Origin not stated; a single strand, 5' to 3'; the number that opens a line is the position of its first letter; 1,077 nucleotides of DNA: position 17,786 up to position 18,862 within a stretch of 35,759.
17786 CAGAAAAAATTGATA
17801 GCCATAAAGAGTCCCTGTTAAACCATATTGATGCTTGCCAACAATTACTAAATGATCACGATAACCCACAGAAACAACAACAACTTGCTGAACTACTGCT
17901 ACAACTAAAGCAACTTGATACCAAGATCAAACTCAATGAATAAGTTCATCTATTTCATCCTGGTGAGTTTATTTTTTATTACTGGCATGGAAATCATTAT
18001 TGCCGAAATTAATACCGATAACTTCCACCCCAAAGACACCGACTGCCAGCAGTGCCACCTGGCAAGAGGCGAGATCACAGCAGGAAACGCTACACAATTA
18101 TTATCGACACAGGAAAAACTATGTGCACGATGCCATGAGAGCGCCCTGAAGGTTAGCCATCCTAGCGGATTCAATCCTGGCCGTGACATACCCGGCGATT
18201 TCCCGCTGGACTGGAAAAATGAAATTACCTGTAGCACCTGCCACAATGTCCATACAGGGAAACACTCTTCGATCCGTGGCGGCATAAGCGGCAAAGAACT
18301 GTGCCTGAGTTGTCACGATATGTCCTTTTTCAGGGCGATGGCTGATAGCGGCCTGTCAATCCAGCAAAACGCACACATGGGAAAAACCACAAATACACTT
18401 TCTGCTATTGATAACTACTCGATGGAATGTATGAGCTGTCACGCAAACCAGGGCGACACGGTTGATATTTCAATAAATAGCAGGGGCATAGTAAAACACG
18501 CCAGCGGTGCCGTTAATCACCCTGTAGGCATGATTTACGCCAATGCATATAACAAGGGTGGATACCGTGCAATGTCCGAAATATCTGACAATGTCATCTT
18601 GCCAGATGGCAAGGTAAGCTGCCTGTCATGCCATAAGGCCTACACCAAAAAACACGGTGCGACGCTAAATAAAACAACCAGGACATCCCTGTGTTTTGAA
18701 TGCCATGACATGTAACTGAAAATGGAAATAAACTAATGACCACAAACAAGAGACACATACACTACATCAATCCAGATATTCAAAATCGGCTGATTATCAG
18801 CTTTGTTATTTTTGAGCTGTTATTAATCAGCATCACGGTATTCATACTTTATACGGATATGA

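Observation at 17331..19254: Heptahaem periplasmic cytochrome bracketed by two paralogous HAMP-only membrane proteins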

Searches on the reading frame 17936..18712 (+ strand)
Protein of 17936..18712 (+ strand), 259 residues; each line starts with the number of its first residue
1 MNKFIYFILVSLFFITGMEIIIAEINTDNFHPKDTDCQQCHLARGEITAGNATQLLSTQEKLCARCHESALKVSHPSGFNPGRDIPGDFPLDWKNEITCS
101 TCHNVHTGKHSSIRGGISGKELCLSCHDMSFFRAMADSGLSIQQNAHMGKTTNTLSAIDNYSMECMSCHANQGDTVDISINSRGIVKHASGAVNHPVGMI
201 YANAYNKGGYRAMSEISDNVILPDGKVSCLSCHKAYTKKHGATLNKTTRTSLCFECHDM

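Call 4: search_protein_families(library=pfam, proteins=[window:17936-18712:+], max_evalue=1)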
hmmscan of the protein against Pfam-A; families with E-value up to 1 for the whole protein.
seq(259 aa): 12 families
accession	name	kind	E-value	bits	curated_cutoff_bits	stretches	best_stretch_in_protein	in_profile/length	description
PF09699.15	Paired_CXXCH_1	-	9.5e-18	64.1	20.6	3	98-128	8-37/41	Doubled CXXCH motif (Paired_CXXCH_1)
PF14522.11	Cytochrome_C7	-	1.4e-09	38.1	24.8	3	29-104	6-67/67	Cytochrome c7 and related cytochrome c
PF14537.11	Cytochrom_c3_2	-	1e-08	35.9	25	4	33-128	5-79/79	Cytochrome c3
PF22113.1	Mtrc-MtrF_II-IV_dom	-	7.7e-07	29.2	30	2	98-258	8-164/176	Outer membrane cytochrome MtrC/MtrF-like, domains II/IV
PF02892.21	zf-BED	-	0.00024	21.5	20.6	1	223-241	11-31/44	BED zinc finger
PF03892.19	NapB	-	0.0004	20.9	25.1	1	122-176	66-118/127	Nitrate reductase cytochrome c-type subunit (NapB)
PF02085.21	Cytochrom_CIII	-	0.026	15.3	22.9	1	92-173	26-86/101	Class III cytochrome C family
PF22678.1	Cytochrom_c_NrfB-like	-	0.061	14.2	27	1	226-256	58-89/89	Cytochrome c-type protein NrfB-like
PF24734.1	DUF7685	-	0.064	13.6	27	1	98-128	1-33/43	Domain of unknown function (DUF7685)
PF12606.13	RELT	-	0.26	10.9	25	0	4-18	1-15/42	Tumour necrosis factor receptor superfamily member 19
PF10367.15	zf-Vps39_C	-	0.27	11.3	24.7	1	217-235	22-40/41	Vacuolar sorting protein 39 C-terminal zinc finger domain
PF03150.19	CCP_MauG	-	0.49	11.5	25.6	0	160-197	19-55/149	Di-haem cytochrome c peroxidase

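Call 5: search_protein_families(library=ncbifam, proteins=[window:17936-18712:+], max_evalue=1)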
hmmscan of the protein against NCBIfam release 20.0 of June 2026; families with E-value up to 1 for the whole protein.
seq(259 aa): 18 families
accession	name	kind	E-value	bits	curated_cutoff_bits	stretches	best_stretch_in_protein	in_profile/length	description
TIGR01905.1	paired_CXXCH_1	subfamily_domain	5.5e-14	51.8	25.2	3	98-129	8-38/41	doubled CXXCH domain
NF041028.1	decahem_GSU2203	exception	1.1e-11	44.5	325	3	26-128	117-208/317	GSU2203 family decaheme c-type cytochrome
TIGR03508.1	decahem_SO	subfamily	1.6e-09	37.6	192.2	3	119-258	1-125/258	DmsE family decaheme c-type cytochrome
NF008659.0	PRK11659.1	equivalog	7.3e-07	29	184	3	226-257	135-167/188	cytochrome c nitrite reductase pentaheme subunit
TIGR03507.1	decahem_SO1788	subfamily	1.3e-06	27.2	209.3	2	89-181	239-313/672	OmcA/MtrC family decaheme c-type cytochrome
NF040968.1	FeS_ExtO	equivalog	2.2e-06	26.8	200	3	95-172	37-113/416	selenite/tellurite reduction operon b-type cytochrome iron-sulfur cluster-binding subunit ExtO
NF040967.1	cytc_ExtN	equivalog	2.3e-06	26.7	200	3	95-172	37-113/415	selenite/tellurite reduction operon c-type cytochrome ExtN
TIGR03146.1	cyt_nit_nrfB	equivalog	4.4e-05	23.8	166.6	1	226-257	109-141/145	cytochrome c nitrite reductase pentaheme subunit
NF045722.1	c3_cytochr_TmcA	equivalog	0.0013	18.6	114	2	32-70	78-113/125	acidic tetraheme cytochrome c3 TmcA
TIGR03153.1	cytochr_NrfH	equivalog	0.006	16.7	134.2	1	160-258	50-134/138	cytochrome c nitrite reductase small subunit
NF038038.1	cytoc_DsrJ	equivalog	0.0072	16.6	100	0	35-70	91-111/121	sulfate reduction electron transfer complex DsrMKJOP subunit DsrJ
NF045713.1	CxxCH_16_HmcA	equivalog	0.018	13.7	400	1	95-172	173-236/541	sulfate respiration complex hexadecaheme cytochrome HmcA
TIGR03980.1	prismane_assoc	subfamily_domain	0.019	15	44.95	1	150-177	13-40/58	hybrid cluster protein-associated redox disulfide domain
NF008609.0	PRK11586.1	equivalog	0.04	13.7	230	1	121-182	81-140/149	nitrate reductase cytochrome c-type subunit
NF040992.1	MamT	equivalog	0.06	13.8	200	1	26-52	77-103/153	magnetosome protein MamT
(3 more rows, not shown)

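Call 6: find_homologous_proteins(query=window:17936-18712:+)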
Query seq(259 aa) (259 aa): 19 proteins with E <= 0.001 among 120 candidates.
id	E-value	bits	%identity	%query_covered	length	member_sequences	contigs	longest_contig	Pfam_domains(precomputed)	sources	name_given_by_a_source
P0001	4.5e-176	602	100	100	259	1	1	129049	PF09699.16,PF14537.12,PF14522.12,PF22113.2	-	-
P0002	7.8e-120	417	67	100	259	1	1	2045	PF09699.16,PF14537.12,PF14522.12,PF22113.2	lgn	-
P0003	5.6e-116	405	65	100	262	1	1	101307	PF09699.16,PF14537.12,PF14522.12,PF22113.2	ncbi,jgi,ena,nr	ncbi:MAG: cytochrome c3 family protein [Gammaproteobacteria bacterium]|nr:cytochrome c3 family prote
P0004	5.5e-115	401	65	100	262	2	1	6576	PF09699.16,PF14537.12,PF14522.12,PF22113.2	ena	-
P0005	2.0e-111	390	63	100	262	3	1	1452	PF09699.16,PF14537.12,PF14522.12,PF22113.2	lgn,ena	-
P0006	2.3e-110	386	65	96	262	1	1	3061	PF09699.16,PF14537.12,PF14522.12,PF22113.2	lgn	-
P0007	4.0e-110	385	62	100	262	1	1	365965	PF09699.16,PF14537.12,PF14522.12,PF22113.2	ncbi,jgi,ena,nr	ncbi:MAG: cytochrome c3 family protein [Gammaproteobacteria bacterium]|nr:cytochrome c3 family prote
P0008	8.8e-107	374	60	100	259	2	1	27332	PF09699.16,PF14537.12,PF14522.12,PF22113.2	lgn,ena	-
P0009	1.6e-106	374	59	100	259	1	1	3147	PF09699.16,PF14537.12,PF02085.22,PF14522.12,PF22113.2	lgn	-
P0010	4.3e-104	366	59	100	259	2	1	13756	PF09699.16,PF14537.12,PF14522.12,PF22113.2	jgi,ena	-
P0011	5.1e-104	365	61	100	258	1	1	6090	PF09699.16,PF14537.12,PF14522.12,PF22113.2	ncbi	-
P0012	4.9e-102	359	59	100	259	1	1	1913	PF09699.16,PF14537.12,PF14522.12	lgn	-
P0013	7.2e-101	355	57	100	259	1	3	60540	PF09699.16,PF14537.12,PF14522.12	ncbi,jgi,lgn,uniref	ncbi:hypothetical protein MNBD_GAMMA09-827 [hydrothermal vent metagenome]|uniref:Uncharacterized pro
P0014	7.4e-101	355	58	100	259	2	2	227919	PF09699.16,PF14537.12,PF14522.12,PF22113.2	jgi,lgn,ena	-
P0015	1.4e-100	354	59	100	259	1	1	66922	PF09699.16,PF14537.12,PF02085.22,PF14522.12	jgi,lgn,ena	-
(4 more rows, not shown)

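Call 8: find_encoding_contigs(protein=P0007, flank=6000, max_places=3)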
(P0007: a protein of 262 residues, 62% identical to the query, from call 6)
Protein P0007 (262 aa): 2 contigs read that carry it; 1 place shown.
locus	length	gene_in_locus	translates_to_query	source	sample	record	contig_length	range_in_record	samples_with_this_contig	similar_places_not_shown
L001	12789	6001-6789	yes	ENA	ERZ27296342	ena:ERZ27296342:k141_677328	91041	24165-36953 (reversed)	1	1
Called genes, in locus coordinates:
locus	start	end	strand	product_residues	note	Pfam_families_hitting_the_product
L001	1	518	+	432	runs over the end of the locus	PF00990:GGDEF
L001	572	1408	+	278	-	PF12974:Phosphonate-bd, PF09084:NMT1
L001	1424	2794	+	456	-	PF00512:HisKA, PF02518:HATPase_c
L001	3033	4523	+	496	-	PF02696:SelO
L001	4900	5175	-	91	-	-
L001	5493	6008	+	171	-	-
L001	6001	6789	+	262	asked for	PF14522:Cytochrome_C7 (faint), PF22113:Mtrc-MtrF_II-IV_dom (faint), PF14537:Cytochrom_c3_2 (weak), PF09699:Paired_CXXCH_1 (faint)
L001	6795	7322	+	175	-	-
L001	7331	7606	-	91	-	-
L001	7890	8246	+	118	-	PF10861:DUF2784 (weak)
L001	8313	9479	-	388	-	PF00999:Na_H_Exchanger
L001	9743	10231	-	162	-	PF00011:HSP20, PF17886:ArsA_HSP20 (faint)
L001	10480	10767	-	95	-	-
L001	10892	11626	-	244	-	PF01925:TauE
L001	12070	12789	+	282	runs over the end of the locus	PF12974:Phosphonate-bd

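Call 9: find_encoding_contigs(protein=P0014, flank=6000, max_places=3)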
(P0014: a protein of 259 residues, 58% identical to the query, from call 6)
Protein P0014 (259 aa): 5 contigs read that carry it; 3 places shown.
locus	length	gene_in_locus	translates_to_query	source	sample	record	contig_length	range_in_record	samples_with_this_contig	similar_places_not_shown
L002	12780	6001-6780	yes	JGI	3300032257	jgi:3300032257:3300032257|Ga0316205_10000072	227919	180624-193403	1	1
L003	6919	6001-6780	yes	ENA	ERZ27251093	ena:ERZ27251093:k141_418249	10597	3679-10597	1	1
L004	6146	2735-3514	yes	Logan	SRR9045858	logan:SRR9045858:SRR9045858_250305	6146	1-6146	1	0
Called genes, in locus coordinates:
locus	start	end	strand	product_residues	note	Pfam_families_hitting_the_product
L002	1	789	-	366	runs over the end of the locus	PF02085:Cytochrom_CIII (faint), PF14522:Cytochrome_C7 (faint), PF14537:Cytochrom_c3_2 (faint), PF22113:Mtrc-MtrF_II-IV_dom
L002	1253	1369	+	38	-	-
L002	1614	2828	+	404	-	PF22113:Mtrc-MtrF_II-IV_dom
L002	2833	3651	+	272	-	PF01292:Ni_hydr_CYTB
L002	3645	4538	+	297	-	PF14522:Cytochrome_C7 (faint)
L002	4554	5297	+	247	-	-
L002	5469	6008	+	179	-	-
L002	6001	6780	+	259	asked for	PF14537:Cytochrom_c3_2 (faint), PF22113:Mtrc-MtrF_II-IV_dom (faint), PF14522:Cytochrome_C7 (faint), PF09699:Paired_CXXCH_1 (faint)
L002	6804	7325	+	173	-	-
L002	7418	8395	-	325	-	PF14522:Cytochrome_C7 (faint), PF09699:Paired_CXXCH_1 (weak), PF14537:Cytochrom_c3_2 (faint)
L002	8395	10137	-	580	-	PF14522:Cytochrome_C7 (faint), PF14537:Cytochrom_c3_2 (faint), PF09699:Paired_CXXCH_1 (weak), PF22113:Mtrc-MtrF_II-IV_dom (weak), PF09699:Paired_CXXCH_1 (weak)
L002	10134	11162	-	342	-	PF08450:SGL (faint), PF25021:TEN_NHL (weak), PF17170:DUF5128, PF01436:NHL (weak)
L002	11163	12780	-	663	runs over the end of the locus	-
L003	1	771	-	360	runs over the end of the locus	PF02085:Cytochrom_CIII (faint), PF14522:Cytochrome_C7 (faint), PF14537:Cytochrom_c3_2 (faint), PF22113:Mtrc-MtrF_II-IV_dom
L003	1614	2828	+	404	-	PF22113:Mtrc-MtrF_II-IV_dom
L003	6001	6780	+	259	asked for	PF14537:Cytochrom_c3_2 (faint), PF22113:Mtrc-MtrF_II-IV_dom (faint), PF14522:Cytochrome_C7 (faint), PF09699:Paired_CXXCH_1 (faint)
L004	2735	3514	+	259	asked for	PF14537:Cytochrom_c3_2 (faint), PF22113:Mtrc-MtrF_II-IV_dom (faint), PF14522:Cytochrome_C7 (faint), PF09699:Paired_CXXCH_1 (faint)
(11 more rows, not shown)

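Call 10: find_encoding_contigs(protein=P0013, flank=6000, max_places=3)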
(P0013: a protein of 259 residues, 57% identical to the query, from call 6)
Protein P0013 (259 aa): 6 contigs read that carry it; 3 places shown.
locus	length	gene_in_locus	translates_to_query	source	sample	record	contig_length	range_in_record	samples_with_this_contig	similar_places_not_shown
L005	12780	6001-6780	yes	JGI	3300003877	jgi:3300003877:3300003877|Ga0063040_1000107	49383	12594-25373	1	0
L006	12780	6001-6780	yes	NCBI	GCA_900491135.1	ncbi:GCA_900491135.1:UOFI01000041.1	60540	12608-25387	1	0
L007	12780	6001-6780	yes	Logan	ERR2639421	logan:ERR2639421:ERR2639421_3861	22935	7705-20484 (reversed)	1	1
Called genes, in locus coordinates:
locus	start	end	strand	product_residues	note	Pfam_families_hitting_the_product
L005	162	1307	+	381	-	PF14522:Cytochrome_C7 (faint)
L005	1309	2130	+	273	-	PF01292:Ni_hydr_CYTB (weak)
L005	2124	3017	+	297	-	PF14522:Cytochrome_C7 (faint)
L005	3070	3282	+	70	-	-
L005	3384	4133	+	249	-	-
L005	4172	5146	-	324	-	PF00990:GGDEF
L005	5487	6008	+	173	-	-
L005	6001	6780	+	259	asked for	PF14522:Cytochrome_C7 (faint), PF14537:Cytochrom_c3_2 (weak), PF09699:Paired_CXXCH_1 (weak)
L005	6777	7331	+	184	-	-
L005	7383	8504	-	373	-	PF09699:Paired_CXXCH_1 (faint), PF14522:Cytochrome_C7 (faint)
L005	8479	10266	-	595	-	PF22113:Mtrc-MtrF_II-IV_dom (faint), PF14522:Cytochrome_C7 (faint), PF14537:Cytochrom_c3_2 (faint), PF09699:Paired_CXXCH_1 (weak)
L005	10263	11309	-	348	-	PF08450:SGL (faint), PF01436:NHL (faint), PF25021:TEN_NHL, PF17170:DUF5128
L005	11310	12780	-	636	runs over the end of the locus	-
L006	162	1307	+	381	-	PF14522:Cytochrome_C7 (faint)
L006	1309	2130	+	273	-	PF01292:Ni_hydr_CYTB (weak)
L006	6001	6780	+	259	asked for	PF14522:Cytochrome_C7 (faint), PF14537:Cytochrom_c3_2 (weak), PF09699:Paired_CXXCH_1 (weak)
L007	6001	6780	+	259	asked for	PF14522:Cytochrome_C7 (faint), PF14537:Cytochrom_c3_2 (weak), PF09699:Paired_CXXCH_1 (weak)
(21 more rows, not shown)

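Call 69: search_solved_structures(query=A5, max_evalue=1, show_alignments=2)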
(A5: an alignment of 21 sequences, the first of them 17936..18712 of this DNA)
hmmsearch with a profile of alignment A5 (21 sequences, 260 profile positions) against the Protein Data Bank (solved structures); distinct sequences matched with E-value up to 1: 34.
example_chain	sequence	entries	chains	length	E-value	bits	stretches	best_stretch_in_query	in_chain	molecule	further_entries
6r2q_A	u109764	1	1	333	7e-07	31.9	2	86-129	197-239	Cystathionine beta-synthase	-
7tfs_A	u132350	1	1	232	7e-07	31.9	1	97-128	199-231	Cytochrome c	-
6qvm_A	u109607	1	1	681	0.00013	24.5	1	92-137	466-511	Multiheme cytochrome cf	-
9yuq_N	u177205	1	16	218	0.00028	23.4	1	97-128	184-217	Putative multiheme cytochrome c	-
1p2e_A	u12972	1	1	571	0.0098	18.3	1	27-110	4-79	flavocytochrome c3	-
1p2h_A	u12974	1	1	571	0.015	17.8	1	27-110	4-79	flavocytochrome c3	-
1jrx_A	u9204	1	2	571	0.018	17.4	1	27-110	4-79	FLAVOCYTOCHROME C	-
1jrz_A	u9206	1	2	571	0.018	17.4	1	27-110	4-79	FLAVOCYTOCHROME C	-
1jry_A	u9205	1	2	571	0.018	17.4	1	27-110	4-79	FLAVOCYTOCHROME C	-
2b7s_A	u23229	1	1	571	0.018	17.4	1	27-110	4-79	Fumarate reductase flavoprotein subunit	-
1lj1_A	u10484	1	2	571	0.018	17.4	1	27-110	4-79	flavocytochrome c3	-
1qjd_A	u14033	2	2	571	0.018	17.4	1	27-110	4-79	FLAVOCYTOCHROME C3 | Fumarate reductase flavoprotein subunit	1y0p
2b7r_A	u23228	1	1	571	0.018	17.4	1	27-110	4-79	Fumarate reductase flavoprotein subunit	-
1kss_A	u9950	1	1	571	0.019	17.4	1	27-110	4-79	flavocytochrome c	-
1m64_A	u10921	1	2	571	0.019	17.4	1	27-110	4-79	flavocytochrome c3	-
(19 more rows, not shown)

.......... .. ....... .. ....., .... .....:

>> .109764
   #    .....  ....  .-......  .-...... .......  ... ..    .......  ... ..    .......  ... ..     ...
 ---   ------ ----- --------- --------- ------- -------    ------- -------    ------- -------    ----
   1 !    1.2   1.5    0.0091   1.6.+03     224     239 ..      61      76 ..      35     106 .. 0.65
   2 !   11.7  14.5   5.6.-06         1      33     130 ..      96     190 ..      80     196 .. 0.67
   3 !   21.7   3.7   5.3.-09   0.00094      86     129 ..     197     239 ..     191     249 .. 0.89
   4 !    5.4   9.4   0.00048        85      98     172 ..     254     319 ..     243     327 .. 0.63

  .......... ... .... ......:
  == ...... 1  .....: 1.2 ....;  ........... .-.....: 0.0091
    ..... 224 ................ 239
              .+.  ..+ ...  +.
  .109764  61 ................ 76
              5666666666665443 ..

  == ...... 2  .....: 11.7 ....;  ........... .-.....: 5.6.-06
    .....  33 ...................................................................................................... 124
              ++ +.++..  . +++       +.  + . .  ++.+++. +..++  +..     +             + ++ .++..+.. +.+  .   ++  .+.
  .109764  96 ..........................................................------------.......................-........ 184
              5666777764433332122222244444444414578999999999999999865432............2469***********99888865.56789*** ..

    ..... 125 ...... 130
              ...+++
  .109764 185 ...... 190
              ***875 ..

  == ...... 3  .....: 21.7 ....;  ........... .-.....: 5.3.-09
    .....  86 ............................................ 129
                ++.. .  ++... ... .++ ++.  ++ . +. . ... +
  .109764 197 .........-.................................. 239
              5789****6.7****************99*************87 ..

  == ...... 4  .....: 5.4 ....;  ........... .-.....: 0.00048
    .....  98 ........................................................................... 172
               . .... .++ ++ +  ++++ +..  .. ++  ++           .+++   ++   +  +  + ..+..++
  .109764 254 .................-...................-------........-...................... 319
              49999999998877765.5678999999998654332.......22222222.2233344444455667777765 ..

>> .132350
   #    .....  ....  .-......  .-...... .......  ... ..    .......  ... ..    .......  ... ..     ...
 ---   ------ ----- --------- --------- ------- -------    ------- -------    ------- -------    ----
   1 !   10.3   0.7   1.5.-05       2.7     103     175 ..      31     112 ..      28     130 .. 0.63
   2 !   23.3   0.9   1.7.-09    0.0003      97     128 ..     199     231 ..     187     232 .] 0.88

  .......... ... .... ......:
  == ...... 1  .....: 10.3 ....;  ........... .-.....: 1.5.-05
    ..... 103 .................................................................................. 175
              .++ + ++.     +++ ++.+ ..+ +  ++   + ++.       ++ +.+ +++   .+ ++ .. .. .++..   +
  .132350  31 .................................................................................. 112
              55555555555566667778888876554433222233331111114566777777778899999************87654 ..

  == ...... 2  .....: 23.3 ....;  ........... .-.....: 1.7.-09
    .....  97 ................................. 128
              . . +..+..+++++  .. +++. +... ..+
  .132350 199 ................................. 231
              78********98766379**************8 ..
